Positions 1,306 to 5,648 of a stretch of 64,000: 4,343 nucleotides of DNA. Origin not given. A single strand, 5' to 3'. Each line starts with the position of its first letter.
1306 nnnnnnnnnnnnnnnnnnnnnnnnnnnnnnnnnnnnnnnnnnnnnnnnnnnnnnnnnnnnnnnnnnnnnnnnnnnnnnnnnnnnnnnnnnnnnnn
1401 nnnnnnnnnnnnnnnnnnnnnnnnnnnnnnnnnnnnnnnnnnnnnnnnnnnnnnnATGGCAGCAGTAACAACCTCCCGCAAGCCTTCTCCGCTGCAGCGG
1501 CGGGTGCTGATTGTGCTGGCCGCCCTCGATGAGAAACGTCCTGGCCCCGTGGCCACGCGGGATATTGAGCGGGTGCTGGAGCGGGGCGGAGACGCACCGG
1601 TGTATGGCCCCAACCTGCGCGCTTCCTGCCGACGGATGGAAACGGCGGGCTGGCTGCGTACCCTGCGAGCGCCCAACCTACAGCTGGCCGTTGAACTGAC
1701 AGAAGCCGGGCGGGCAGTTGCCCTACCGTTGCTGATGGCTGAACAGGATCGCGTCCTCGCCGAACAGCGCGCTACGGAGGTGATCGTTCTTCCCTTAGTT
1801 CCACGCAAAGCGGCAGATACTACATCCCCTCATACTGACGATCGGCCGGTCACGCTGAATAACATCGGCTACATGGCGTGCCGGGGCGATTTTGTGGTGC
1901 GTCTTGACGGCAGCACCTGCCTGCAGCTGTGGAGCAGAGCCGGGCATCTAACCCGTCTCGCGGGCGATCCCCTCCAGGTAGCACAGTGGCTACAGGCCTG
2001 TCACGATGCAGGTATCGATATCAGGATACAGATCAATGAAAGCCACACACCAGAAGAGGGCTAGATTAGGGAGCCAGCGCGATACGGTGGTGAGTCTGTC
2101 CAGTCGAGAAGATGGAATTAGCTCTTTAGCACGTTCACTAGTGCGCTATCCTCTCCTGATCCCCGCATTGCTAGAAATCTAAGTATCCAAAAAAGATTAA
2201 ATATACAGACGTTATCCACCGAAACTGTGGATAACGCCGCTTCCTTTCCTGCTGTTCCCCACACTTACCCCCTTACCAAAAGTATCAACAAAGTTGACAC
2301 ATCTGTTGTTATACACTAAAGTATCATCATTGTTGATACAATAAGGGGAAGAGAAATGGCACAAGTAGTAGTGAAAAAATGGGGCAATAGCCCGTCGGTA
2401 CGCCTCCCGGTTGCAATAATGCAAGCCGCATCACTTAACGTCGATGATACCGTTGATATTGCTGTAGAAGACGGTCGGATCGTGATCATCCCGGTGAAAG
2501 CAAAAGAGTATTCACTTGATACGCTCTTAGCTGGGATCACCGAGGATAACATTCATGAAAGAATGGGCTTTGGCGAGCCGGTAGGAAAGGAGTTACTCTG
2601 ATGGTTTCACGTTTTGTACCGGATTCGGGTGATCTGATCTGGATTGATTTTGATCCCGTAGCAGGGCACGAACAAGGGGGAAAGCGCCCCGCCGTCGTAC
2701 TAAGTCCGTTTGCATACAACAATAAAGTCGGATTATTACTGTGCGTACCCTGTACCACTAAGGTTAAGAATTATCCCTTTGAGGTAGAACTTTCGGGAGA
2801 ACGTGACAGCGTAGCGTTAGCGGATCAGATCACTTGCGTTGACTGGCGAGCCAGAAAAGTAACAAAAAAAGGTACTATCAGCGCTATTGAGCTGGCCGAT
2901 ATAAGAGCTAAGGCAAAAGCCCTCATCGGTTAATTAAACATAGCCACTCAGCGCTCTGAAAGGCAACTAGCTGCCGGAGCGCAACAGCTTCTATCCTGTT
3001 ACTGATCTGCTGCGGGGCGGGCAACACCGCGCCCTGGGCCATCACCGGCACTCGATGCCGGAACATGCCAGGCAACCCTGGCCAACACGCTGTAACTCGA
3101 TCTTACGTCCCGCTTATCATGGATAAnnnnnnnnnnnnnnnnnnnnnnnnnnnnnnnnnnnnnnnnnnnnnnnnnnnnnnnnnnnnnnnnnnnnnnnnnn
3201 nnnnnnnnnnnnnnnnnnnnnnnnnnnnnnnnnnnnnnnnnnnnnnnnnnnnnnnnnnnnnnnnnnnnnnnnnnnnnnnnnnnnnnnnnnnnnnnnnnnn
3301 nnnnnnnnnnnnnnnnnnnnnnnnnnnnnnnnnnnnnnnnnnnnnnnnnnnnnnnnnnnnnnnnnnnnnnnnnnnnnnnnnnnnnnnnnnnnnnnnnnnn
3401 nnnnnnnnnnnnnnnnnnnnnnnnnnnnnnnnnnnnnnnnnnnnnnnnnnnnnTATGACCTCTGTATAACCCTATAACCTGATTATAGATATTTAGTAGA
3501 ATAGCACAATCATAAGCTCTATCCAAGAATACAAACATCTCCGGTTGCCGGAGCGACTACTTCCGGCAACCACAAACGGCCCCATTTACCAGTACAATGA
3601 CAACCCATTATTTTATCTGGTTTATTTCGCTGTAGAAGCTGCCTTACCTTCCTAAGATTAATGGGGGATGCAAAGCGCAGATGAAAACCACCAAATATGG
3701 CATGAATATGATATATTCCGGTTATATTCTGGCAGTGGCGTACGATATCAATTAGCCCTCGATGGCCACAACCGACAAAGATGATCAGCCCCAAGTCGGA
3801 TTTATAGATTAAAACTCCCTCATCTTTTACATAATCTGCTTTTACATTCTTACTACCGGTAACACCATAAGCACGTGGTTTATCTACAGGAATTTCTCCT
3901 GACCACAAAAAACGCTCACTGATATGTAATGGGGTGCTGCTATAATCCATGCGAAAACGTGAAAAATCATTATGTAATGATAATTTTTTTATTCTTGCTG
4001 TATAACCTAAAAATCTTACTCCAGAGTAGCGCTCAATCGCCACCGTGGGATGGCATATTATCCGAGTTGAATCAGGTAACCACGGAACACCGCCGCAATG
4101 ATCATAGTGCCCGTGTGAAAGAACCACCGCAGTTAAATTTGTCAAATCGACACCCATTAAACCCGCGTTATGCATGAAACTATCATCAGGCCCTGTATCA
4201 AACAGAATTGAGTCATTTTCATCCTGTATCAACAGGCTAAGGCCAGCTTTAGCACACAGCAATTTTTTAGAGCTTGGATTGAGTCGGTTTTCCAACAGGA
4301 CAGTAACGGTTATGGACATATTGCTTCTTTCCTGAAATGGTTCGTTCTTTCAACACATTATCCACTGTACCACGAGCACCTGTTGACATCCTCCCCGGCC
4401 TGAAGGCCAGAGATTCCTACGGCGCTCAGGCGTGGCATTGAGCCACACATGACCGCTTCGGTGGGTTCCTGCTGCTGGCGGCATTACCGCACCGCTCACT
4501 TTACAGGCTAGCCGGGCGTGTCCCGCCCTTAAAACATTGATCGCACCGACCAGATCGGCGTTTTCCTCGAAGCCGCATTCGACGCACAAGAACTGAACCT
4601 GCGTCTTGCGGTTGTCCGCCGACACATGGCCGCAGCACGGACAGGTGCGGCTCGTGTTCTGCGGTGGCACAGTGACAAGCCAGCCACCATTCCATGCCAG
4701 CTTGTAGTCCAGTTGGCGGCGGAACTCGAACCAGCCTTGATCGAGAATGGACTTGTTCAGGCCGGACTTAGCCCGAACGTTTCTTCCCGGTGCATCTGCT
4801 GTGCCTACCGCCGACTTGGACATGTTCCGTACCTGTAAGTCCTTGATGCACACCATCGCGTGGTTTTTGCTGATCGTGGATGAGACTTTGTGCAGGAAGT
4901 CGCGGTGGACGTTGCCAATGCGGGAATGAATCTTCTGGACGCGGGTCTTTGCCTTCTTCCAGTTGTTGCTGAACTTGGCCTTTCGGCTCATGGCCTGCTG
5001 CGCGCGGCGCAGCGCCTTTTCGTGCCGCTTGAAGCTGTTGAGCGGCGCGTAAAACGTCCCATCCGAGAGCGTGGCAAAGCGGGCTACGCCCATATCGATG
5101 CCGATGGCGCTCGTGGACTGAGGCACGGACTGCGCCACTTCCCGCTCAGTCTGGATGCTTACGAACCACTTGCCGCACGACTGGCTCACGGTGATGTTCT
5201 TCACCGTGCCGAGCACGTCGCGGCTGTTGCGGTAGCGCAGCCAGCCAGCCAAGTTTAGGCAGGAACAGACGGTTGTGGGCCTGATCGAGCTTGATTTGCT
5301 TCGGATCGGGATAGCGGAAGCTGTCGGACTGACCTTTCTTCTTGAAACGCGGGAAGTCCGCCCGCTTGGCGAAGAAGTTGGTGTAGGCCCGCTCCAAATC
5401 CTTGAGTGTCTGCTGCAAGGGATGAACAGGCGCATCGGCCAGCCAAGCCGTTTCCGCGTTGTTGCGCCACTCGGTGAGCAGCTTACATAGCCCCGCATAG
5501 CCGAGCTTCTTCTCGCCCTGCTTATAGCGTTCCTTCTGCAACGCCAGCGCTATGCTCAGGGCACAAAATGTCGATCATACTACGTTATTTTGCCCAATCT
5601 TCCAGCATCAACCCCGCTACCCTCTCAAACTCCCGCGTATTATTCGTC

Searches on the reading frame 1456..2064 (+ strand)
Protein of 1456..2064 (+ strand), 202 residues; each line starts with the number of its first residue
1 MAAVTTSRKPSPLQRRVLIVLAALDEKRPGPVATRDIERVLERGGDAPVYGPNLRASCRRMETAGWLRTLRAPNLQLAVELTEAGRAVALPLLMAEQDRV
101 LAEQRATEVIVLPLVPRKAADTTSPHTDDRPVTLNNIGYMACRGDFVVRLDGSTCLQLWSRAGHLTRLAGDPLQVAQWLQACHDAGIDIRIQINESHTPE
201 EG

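Call 57: find_encoding_contigs(protein=window:1456-2064:+, flank=10000, max_places=4)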
Protein window:1456-2064:+ (202 aa): 5 contigs read that carry it; 4 places shown.
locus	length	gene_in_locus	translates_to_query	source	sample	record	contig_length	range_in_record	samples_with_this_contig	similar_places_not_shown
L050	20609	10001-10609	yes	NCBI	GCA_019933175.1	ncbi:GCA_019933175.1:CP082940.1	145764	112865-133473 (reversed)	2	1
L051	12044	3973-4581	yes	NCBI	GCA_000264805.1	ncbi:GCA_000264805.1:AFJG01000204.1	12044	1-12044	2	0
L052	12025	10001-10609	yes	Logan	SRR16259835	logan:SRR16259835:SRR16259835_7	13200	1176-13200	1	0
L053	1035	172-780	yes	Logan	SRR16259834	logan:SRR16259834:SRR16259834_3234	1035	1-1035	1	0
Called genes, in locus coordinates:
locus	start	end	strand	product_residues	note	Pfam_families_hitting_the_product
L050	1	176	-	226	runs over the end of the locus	PF01555:N6_N4_Mtase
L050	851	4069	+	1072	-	PF18883:AC_1, PF03797:Autotransporter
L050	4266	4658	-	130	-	PF10784:Plasmid_stab_B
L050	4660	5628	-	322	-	PF06406:StbA_N, PF21523:ParM_N, PF21522:MreB-like_C (weak)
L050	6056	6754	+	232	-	PF10609:ParA, PF13614:AAA_31, PF01656:CbiA, PF09140:MipZ (weak)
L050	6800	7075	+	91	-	-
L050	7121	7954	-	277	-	PF00589:Phage_integrase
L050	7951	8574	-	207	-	PF11140:DUF2913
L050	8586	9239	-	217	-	-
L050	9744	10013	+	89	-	-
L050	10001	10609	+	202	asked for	-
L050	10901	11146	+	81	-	PF04014:MazE_antitoxin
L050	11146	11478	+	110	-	PF02452:PemK_toxin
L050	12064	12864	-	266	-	PF00753:Lactamase_B, PF23023:Anti-Pycsar_Apyc1 (weak), PF12706:Lactamase_B_2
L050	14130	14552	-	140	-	PF01850:PIN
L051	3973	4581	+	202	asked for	-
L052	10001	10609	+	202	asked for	-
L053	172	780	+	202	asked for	-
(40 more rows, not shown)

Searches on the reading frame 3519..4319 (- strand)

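Call 8: search_protein_families(library=pfam, proteins=[window:3519-4319:-])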
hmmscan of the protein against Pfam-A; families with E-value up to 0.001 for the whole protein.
window:3519-4319:- (266 aa): 2 families
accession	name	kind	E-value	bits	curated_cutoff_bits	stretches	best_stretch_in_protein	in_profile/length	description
PF00753.33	Lactamase_B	-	4.5e-15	56.5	22.7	1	26-88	6-70/196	Metallo-beta-lactamase superfamily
PF12706.13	Lactamase_B_2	-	8.8e-09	35.7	27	1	38-96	3-69/200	Beta-lactamase superfamily domain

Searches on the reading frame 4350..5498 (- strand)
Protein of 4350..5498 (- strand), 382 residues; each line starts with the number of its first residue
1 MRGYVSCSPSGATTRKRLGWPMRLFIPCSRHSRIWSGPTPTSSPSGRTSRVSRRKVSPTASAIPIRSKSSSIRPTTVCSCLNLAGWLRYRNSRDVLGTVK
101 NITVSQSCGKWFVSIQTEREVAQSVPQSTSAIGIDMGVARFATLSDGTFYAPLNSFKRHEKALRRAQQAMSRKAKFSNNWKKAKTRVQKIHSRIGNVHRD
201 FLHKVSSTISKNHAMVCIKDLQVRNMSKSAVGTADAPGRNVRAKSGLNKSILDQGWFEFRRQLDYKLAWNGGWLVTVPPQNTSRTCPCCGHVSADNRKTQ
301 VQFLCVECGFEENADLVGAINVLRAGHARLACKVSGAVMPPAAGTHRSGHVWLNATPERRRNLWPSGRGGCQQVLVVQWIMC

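Call 8: search_protein_families(library=pfam, proteins=[window:4350-5498:-])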
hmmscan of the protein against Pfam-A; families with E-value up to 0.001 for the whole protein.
window:4350-5498:- (382 aa): 2 families
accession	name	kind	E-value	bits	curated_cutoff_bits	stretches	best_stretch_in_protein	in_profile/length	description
PF01385.25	OrfB_IS605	-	8.6e-29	100.6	30.5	1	114-229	1-119/120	Probable transposase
PF07282.18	Cas12f1-like_TNB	-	1.4e-21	76.9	26.3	1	256-322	1-60/60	Cas12f1-like, TNB domain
